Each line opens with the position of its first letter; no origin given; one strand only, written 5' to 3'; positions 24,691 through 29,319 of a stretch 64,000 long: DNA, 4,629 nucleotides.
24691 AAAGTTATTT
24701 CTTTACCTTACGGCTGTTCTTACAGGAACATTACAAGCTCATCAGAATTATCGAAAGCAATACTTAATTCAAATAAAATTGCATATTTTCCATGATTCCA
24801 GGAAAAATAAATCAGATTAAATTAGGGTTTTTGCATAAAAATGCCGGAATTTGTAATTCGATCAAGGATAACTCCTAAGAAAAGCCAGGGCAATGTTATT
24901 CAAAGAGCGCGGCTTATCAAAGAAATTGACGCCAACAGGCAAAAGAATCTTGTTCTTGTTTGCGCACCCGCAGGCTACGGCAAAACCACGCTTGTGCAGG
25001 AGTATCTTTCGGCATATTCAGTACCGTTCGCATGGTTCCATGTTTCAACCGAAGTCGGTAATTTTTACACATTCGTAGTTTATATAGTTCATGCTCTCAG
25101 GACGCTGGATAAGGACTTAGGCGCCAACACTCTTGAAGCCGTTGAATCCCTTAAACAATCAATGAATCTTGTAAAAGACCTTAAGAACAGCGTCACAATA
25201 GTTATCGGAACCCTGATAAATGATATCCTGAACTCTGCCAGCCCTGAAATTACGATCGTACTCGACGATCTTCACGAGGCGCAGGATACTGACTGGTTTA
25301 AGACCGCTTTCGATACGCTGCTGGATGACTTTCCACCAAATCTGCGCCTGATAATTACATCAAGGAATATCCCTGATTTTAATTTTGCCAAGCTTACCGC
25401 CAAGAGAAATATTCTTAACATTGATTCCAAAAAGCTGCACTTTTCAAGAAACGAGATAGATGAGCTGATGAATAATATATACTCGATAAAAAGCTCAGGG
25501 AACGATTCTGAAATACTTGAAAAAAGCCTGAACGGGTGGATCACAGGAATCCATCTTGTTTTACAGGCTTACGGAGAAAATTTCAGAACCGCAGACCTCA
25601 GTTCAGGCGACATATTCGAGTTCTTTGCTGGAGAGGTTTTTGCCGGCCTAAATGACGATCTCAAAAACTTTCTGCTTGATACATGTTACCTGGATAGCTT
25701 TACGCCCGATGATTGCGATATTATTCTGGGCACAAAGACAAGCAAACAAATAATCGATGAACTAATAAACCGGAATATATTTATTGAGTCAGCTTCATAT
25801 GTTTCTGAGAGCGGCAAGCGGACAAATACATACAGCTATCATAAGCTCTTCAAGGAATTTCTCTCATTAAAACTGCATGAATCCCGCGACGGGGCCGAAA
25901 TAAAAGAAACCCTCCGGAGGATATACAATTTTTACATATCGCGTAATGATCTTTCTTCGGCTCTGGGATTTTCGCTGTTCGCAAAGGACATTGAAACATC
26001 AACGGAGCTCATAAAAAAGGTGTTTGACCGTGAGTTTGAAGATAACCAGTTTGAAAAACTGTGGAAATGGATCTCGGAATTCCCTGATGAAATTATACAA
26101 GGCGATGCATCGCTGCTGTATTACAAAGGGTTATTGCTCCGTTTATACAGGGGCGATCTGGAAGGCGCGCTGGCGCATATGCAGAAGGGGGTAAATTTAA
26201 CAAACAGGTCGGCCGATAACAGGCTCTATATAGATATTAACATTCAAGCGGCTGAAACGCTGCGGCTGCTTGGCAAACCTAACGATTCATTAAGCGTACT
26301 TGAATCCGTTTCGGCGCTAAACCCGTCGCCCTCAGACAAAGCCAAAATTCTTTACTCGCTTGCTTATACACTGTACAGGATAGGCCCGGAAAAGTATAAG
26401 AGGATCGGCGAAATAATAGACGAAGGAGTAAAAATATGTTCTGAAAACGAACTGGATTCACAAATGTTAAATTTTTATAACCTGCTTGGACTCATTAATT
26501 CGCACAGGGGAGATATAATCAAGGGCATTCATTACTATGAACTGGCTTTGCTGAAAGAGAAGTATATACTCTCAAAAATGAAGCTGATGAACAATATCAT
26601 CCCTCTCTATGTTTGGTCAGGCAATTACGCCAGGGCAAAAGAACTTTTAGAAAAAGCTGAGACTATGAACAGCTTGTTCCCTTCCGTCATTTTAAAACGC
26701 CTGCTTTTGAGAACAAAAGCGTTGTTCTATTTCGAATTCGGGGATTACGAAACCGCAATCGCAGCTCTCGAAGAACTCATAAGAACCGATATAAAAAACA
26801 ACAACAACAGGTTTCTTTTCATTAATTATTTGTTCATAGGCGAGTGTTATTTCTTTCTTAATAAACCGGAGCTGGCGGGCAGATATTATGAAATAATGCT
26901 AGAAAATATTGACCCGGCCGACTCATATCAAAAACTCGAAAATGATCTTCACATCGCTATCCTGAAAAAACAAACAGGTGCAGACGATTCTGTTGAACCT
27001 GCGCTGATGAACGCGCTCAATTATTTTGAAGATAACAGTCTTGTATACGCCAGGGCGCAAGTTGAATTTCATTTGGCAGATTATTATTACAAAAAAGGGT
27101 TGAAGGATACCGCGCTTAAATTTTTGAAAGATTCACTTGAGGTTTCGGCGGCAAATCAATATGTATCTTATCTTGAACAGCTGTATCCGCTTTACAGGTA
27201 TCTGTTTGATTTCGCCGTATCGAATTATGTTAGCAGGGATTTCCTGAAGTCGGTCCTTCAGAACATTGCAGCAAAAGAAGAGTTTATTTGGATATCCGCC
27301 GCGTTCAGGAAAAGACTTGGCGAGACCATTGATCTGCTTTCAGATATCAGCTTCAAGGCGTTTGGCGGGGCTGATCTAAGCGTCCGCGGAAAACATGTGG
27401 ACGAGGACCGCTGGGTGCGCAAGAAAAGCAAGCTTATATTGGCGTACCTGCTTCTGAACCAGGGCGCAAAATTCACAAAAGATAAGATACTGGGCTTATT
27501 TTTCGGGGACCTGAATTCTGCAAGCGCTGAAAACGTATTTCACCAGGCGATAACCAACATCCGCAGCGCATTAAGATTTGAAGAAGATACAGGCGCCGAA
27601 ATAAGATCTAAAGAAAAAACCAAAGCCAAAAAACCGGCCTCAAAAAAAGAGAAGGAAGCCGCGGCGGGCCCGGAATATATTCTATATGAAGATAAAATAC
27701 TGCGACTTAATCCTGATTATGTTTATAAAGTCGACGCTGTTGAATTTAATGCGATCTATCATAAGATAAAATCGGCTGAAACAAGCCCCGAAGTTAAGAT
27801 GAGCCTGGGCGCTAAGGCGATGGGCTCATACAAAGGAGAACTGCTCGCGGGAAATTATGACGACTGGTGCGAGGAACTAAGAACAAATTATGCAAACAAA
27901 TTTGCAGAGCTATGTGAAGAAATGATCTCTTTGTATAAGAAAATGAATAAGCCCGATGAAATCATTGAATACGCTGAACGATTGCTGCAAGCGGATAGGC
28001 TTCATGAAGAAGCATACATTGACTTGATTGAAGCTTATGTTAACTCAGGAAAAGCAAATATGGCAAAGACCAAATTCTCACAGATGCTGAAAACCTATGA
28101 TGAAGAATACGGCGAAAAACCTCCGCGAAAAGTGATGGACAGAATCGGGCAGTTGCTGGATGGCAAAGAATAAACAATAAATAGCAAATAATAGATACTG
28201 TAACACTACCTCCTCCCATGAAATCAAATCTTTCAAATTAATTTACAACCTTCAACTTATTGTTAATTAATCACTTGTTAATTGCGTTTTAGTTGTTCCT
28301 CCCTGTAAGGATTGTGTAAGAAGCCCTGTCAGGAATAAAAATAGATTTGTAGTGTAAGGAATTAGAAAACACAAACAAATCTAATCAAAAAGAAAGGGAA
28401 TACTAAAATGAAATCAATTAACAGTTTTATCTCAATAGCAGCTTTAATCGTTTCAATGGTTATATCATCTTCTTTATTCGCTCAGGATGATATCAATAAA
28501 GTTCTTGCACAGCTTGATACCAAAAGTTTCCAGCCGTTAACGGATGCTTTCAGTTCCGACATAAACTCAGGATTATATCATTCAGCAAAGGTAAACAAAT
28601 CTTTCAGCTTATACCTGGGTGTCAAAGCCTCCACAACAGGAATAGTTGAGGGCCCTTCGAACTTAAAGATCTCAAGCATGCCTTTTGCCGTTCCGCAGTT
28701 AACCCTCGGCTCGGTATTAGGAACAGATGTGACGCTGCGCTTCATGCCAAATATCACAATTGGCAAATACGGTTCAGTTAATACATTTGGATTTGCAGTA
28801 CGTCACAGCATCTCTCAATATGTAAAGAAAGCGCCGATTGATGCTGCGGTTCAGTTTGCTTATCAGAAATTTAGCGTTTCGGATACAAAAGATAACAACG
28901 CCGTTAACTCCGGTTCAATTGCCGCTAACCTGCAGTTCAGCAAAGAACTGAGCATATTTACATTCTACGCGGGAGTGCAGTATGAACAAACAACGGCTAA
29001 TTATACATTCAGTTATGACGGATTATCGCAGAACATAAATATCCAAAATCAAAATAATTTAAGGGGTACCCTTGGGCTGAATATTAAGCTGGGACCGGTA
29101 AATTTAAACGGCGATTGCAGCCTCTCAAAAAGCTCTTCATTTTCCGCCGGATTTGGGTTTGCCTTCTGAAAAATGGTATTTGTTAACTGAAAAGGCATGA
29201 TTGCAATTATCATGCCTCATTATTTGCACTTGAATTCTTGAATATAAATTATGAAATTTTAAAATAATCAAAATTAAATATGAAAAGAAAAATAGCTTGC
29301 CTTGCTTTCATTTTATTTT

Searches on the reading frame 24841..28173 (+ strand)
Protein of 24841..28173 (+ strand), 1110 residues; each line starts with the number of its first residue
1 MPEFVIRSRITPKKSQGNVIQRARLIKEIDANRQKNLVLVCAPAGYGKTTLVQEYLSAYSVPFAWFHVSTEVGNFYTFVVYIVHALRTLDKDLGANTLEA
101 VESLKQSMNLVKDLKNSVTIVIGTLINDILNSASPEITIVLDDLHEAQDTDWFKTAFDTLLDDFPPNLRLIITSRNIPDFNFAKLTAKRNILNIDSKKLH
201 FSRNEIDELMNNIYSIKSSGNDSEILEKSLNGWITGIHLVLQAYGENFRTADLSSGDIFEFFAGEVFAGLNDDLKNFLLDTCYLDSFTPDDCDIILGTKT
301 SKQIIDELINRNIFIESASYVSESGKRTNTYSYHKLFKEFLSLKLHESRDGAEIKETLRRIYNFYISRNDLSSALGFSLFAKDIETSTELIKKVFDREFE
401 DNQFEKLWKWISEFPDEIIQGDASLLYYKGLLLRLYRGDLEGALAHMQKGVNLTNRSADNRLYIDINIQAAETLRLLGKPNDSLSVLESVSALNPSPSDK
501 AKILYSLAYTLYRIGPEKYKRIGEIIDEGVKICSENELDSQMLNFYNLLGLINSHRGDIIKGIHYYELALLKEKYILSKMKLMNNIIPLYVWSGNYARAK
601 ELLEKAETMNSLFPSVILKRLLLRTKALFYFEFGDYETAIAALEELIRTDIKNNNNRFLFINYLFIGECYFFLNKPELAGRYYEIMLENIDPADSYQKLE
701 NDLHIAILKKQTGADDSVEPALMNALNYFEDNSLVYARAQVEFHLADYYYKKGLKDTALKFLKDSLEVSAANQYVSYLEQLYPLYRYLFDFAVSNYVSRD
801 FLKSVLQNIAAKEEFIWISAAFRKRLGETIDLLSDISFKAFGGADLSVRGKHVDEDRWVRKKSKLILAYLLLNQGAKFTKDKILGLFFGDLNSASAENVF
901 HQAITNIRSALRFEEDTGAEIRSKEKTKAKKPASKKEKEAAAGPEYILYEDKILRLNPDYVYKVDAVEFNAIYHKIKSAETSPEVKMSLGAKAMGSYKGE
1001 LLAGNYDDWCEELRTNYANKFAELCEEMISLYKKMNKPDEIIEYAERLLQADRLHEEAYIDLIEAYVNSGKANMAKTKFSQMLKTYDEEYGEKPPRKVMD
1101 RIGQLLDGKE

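Call 27: search_protein_families(library=pfam, max_evalue=0.01, proteins=[window:24841-28173:+])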
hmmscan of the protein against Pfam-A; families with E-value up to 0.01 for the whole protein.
window:24841-28173:+ (1110 aa): 19 families
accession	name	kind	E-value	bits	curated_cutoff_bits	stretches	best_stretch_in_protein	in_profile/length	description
PF13424.12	TPR_12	-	6e-12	46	30.1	0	623-684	6-69/77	Tetratricopeptide repeat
PF03704.23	BTAD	-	9.5e-11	42.7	22.1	1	964-1098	1-138/146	Bacterial transcriptional activator domain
PF13428.12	TPR_14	-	6.6e-10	39.1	23.5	0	623-650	4-31/44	Tetratricopeptide repeat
PF13191.12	AAA_16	-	4e-08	34.4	32.6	1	25-152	15-149/167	AAA ATPase domain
PF14559.12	TPR_19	-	9e-07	29.6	25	0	1036-1077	5-46/68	Tetratricopeptide repeat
PF24883.2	NPHP3_N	-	9.7e-07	29.6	24.8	1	29-175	16-164/164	Nephrocystin 3, N-terminal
PF13181.12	TPR_8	-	4.6e-06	26.8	25.7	0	626-648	7-29/34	Tetratricopeptide repeat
PF07719.23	TPR_2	-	3.3e-05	24.1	27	0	623-650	4-31/34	Tetratricopeptide repeat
PF13174.12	TPR_6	-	5.5e-05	24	26.3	0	627-648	7-28/33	Tetratricopeptide repeat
PF13401.12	AAA_22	-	6.7e-05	23.7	27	1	34-152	4-100/130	AAA domain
PF10602.15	RPN7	-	0.00031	20.9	29.6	0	526-640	19-133/174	26S proteasome subunit RPN7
PF20720.3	nSTAND3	-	0.00042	20.5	27.2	1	30-144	12-128/155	Novel STAND NTPase 3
PF13176.12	TPR_7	-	0.00043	20.6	27.9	0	1030-1052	7-29/36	Tetratricopeptide repeat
PF12895.13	ANAPC3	-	0.00049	20.8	27.2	0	626-675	29-71/82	Anaphase-promoting complex, cyclosome, subunit 3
PF13432.12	TPR_16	-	0.00053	20.8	32.7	0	593-650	10-61/65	Tetratricopeptide repeat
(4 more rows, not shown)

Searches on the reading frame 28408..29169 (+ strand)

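Call 27: search_protein_families(library=pfam, max_evalue=0.01, proteins=[window:28408-29169:+])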
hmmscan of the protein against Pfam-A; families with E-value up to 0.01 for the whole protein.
window:28408-29169:+ (253 aa): 1 family
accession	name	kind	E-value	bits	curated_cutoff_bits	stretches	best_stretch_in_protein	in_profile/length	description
PF20230.4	DUF6588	-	6e-47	160.8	27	2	81-253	135-319/319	Family of unknown function (DUF6588)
